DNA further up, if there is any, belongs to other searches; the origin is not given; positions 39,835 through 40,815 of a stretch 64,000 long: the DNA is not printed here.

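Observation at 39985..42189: RNA-ligase-like / small S24-like / MoxR AAA+ three-gene cluster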

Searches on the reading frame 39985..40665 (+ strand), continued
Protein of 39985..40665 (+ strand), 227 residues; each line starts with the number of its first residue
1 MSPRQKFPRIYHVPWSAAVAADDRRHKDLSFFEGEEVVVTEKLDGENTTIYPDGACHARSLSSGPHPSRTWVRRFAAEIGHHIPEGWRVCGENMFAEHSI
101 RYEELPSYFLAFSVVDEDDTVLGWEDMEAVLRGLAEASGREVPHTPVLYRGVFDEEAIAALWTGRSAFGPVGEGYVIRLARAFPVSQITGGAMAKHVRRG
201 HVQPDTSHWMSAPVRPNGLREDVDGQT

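Call 65: search_protein_families(library=phrogs, proteins=[window:39985-40665:+], max_evalue=0.001)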
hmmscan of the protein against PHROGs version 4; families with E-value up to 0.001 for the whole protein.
window:39985-40665:+ (227 aa): 2 families
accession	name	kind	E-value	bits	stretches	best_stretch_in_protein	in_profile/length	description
phrog_34045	-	unknown function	5.3e-57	193.9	1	4-223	6-214/219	-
phrog_24030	-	DNA, RNA and nucleotide metabolism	3.2e-52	178.9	1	5-220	134-341/342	RNA ligase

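Call 71: list_cluster_members(proteins=[P0001, P0241, P0121])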
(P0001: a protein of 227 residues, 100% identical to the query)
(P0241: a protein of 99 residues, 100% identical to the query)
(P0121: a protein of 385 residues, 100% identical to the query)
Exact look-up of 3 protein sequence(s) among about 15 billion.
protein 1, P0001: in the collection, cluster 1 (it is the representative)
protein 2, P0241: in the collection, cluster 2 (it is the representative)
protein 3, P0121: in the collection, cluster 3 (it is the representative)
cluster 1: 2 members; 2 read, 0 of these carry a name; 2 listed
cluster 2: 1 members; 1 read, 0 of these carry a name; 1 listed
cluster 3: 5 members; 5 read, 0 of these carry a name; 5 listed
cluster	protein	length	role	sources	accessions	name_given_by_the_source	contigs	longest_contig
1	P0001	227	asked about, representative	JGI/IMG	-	-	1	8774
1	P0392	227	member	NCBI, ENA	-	-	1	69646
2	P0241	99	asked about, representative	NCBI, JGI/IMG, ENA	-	-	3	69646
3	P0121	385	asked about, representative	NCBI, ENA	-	-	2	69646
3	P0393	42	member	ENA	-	-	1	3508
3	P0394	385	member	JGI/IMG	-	-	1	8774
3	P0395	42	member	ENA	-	-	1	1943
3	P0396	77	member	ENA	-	-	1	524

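Call 82: find_encoding_contigs(protein=P0105, flank=8000, max_places=3)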
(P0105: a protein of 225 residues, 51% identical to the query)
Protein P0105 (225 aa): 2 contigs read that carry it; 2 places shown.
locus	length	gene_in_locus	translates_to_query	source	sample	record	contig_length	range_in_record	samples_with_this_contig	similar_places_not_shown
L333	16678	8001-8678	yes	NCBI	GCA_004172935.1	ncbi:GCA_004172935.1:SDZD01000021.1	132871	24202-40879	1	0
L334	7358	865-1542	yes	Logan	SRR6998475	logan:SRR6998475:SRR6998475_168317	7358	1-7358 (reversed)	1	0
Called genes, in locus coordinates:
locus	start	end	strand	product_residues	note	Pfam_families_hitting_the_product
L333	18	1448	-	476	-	PF00027:cNMP_binding, PF02518:HATPase_c, PF14501:HATPase_c_5 (weak)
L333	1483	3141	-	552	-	PF00072:Response_reg, PF01266:DAO (faint), PF01946:Thi4 (faint), PF00890:FAD_binding_2 (weak), PF07992:Pyr_redox_2, PF12831:FAD_oxidored (weak), PF13738:Pyr_redox_3, PF00070:Pyr_redox (weak)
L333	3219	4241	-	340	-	PF00248:Aldo_ket_red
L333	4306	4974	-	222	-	PF03167:UDG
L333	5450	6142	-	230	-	PF02190:LON_substr_bdg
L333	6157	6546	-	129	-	PF02261:Asp_decarbox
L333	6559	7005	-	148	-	PF01288:HPPK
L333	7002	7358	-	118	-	PF02152:FolB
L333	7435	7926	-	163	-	-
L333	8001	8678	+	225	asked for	PF09414:RNA_ligase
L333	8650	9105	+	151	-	PF01850:PIN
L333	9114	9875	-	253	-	PF00657:Lipase_GDSL, PF13472:Lipase_GDSL_2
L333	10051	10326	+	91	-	-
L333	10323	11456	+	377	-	PF03738:GSP_synth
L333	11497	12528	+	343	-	PF00814:TsaD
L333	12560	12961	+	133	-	PF00383:dCMP_cyt_deam_1, PF08211:dCMP_cyt_deam_2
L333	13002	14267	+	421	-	PF02885:Glycos_trans_3N, PF00591:Glycos_transf_3, PF07831:PYNP_C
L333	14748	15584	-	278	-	PF01048:PNP_UDP_1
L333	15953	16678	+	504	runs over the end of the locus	PF01773:Nucleos_tra2_N, PF07670:Gate, PF07662:Nucleos_tra2_C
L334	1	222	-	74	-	?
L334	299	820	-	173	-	-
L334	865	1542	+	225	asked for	PF09414:RNA_ligase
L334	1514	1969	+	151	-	PF01850:PIN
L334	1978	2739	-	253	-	PF00657:Lipase_GDSL, PF13472:Lipase_GDSL_2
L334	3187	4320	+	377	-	PF03738:GSP_synth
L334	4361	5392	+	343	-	PF00814:TsaD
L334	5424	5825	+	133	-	PF00383:dCMP_cyt_deam_1, PF08211:dCMP_cyt_deam_2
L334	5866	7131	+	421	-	PF02885:Glycos_trans_3N, PF00591:Glycos_transf_3, PF07831:PYNP_C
